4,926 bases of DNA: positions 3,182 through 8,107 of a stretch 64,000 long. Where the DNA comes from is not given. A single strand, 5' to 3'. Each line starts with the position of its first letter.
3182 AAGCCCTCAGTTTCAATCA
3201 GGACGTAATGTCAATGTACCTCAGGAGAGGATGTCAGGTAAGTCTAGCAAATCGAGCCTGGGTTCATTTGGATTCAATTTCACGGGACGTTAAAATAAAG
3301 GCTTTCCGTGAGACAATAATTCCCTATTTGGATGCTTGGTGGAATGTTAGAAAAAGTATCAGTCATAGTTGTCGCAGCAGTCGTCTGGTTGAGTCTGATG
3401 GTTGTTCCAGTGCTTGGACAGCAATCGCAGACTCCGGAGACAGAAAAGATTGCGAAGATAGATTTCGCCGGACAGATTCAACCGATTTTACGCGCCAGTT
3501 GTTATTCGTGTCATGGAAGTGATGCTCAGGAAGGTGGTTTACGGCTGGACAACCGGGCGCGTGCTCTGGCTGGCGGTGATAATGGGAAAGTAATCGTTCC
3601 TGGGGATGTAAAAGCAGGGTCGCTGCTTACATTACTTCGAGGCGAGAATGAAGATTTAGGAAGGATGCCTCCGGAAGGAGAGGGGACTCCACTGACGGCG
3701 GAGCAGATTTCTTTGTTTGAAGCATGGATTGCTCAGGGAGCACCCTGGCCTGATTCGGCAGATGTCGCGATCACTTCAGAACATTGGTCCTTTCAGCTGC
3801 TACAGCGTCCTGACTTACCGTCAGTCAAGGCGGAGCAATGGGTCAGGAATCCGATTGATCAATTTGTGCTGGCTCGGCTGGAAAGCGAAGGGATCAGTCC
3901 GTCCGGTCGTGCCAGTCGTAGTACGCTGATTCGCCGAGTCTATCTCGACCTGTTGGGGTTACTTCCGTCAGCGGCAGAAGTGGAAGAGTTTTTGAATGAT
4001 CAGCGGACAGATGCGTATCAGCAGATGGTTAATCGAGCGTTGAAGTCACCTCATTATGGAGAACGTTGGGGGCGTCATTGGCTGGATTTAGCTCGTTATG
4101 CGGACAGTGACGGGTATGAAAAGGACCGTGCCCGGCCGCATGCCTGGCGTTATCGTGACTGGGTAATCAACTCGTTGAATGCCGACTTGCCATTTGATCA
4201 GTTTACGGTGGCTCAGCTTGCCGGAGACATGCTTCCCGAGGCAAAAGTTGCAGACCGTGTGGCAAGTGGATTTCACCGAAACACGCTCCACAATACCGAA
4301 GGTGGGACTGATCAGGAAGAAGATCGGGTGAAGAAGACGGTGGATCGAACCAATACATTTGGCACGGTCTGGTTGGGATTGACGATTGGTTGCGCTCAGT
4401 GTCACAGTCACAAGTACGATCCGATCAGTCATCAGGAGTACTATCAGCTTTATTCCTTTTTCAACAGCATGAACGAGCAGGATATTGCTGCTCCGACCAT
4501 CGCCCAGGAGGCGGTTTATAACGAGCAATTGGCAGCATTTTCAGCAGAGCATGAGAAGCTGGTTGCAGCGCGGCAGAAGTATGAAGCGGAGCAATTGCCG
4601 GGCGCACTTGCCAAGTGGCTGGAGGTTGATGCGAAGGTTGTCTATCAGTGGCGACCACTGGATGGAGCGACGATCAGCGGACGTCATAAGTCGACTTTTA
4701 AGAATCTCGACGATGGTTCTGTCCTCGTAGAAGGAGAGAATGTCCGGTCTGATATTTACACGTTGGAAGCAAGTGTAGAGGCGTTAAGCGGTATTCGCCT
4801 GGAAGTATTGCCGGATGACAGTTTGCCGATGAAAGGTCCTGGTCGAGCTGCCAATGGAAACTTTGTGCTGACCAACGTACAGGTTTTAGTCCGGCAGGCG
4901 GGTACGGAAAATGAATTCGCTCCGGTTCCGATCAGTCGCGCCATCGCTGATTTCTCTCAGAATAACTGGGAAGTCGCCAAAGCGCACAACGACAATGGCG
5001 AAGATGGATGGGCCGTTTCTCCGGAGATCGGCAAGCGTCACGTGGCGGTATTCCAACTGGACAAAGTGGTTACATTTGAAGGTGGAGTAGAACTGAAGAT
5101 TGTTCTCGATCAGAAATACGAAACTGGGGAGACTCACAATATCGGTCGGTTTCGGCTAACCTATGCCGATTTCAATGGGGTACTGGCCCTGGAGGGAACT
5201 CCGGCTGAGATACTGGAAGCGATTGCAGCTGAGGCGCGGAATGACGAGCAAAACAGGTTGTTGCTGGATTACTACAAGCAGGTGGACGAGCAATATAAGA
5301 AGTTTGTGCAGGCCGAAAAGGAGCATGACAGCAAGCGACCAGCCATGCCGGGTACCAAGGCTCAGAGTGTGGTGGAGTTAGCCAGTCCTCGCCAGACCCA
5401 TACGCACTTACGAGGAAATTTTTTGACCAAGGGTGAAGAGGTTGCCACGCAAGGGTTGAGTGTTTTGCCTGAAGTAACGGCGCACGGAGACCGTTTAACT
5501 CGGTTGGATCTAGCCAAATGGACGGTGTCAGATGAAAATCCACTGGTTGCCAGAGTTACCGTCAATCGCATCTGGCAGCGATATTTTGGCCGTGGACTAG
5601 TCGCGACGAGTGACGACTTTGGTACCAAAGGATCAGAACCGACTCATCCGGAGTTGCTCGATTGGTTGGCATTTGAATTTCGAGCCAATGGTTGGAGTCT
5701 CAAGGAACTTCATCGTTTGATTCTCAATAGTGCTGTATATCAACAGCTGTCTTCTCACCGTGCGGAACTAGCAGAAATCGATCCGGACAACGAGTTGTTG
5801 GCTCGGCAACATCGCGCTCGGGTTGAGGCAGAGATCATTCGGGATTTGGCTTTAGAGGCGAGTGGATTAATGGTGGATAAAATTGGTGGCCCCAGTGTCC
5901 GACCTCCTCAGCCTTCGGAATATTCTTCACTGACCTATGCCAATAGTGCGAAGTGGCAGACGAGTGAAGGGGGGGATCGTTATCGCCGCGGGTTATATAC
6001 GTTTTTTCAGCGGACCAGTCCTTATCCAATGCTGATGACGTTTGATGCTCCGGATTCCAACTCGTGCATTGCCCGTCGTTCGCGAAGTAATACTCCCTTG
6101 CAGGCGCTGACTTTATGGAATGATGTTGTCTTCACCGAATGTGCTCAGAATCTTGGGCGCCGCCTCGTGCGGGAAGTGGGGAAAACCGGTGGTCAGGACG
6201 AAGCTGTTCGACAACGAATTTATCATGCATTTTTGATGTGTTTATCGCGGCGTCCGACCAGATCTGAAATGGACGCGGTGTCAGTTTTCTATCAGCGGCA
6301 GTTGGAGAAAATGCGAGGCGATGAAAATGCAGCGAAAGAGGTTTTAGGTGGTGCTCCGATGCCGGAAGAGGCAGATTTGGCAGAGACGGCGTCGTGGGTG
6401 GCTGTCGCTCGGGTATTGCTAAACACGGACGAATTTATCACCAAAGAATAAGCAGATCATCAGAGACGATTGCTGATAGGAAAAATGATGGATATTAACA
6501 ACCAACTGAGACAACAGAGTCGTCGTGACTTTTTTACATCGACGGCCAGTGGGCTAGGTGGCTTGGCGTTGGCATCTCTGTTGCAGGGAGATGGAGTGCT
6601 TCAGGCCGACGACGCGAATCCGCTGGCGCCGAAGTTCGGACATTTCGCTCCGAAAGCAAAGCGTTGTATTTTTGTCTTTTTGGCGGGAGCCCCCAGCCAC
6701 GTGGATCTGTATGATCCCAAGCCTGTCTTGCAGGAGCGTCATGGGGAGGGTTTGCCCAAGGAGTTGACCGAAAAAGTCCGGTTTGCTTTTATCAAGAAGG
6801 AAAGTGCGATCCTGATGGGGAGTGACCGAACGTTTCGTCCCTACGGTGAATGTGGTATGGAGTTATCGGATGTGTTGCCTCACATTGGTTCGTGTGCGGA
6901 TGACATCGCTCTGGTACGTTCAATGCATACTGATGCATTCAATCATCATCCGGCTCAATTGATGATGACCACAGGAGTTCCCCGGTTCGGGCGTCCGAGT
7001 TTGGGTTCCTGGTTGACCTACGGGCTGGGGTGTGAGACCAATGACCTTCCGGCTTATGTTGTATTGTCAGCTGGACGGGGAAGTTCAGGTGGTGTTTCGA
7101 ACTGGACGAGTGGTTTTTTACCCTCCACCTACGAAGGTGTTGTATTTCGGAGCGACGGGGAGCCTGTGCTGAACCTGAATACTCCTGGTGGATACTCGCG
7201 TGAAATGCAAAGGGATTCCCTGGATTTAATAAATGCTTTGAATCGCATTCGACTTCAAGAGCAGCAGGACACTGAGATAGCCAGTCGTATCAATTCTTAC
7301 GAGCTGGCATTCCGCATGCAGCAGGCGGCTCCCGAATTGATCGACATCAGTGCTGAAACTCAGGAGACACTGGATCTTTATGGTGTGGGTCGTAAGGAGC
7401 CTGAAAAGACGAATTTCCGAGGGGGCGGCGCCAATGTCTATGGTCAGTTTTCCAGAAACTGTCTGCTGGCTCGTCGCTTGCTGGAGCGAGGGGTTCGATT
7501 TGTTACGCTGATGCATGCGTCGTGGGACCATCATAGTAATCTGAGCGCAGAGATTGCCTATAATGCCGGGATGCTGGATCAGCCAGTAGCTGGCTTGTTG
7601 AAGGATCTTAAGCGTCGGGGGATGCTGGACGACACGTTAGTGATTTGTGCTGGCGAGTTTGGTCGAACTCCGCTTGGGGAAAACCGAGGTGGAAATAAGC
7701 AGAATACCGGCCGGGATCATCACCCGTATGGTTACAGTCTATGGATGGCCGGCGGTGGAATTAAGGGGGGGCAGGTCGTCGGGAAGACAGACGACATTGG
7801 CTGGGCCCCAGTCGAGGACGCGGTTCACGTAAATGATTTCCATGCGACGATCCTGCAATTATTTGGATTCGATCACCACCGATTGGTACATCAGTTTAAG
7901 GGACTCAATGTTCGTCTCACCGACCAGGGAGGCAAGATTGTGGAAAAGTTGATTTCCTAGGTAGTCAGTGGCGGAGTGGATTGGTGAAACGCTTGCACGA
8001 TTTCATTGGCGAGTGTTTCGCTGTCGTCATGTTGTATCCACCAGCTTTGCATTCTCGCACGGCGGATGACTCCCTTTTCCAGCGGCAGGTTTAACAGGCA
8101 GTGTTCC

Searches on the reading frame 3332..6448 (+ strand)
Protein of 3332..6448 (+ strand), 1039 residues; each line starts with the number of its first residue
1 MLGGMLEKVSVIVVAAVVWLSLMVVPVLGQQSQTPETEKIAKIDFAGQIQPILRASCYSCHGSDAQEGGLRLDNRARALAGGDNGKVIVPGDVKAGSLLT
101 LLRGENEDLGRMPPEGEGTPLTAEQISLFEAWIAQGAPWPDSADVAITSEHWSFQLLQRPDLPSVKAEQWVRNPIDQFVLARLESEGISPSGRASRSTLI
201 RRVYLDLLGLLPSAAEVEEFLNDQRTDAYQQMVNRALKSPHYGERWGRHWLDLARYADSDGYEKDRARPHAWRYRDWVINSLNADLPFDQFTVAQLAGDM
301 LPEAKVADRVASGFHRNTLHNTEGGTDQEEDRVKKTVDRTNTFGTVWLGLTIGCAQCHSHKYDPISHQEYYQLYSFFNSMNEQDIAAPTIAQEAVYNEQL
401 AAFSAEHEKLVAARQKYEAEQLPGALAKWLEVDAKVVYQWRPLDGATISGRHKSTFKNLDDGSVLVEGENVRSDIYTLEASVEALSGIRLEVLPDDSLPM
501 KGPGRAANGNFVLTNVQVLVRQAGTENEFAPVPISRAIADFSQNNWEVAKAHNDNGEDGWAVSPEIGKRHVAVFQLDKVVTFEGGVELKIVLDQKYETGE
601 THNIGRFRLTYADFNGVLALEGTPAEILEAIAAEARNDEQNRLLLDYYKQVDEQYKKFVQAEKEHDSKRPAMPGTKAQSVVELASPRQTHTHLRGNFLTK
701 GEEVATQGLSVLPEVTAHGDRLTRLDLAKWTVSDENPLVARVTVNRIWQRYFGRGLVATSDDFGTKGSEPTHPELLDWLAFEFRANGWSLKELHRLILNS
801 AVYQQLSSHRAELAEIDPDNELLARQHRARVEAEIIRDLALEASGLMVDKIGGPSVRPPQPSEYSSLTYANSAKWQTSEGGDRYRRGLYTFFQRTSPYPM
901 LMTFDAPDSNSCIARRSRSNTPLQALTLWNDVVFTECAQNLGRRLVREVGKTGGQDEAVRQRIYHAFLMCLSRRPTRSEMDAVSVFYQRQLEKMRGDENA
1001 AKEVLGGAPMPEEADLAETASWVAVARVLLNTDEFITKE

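Call 9: search_protein_families(library=pfam, proteins=[window:3332-6448:+], max_evalue=0.01)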
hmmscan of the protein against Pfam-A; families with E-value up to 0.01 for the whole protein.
window:3332-6448:+ (1039 aa): 4 families
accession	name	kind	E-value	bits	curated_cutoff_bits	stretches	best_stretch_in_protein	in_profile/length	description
PF07587.16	PSD1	-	6e-98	327.6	28.5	1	723-985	1-242/244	Protein of unknown function (DUF1553)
PF07583.16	PSCyt2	-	2.8e-89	299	29.8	1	174-381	1-208/209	Protein of unknown function (DUF1549)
PF07635.16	PSCyt1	-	6.5e-17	62.3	22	1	57-116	1-59/59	Planctomycete cytochrome C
PF14376.11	Haem_bd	-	0.0006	20.2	27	0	23-65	7-50/133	Haem-binding domain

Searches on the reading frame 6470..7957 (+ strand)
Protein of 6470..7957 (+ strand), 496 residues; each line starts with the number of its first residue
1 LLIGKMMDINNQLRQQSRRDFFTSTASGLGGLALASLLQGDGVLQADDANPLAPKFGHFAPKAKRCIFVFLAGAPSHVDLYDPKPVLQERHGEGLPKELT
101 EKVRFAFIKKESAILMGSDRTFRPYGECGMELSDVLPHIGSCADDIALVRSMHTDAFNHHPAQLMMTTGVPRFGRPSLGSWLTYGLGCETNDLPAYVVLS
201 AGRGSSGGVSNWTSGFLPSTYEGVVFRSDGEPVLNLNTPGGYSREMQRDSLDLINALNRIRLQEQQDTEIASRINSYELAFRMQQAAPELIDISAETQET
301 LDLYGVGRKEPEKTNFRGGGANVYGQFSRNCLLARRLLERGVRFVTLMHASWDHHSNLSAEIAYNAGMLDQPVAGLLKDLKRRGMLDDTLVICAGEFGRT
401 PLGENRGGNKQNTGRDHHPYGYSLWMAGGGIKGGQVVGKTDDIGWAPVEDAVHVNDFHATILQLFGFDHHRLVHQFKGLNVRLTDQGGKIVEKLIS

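Call 9: search_protein_families(library=pfam, proteins=[window:6470-7957:+], max_evalue=0.01)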
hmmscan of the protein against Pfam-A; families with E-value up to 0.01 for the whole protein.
window:6470-7957:+ (496 aa): 1 family
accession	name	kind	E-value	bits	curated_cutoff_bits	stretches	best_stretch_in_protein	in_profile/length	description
PF07394.17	DUF1501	-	9.2e-148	493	27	1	63-495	1-390/390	Protein of unknown function (DUF1501)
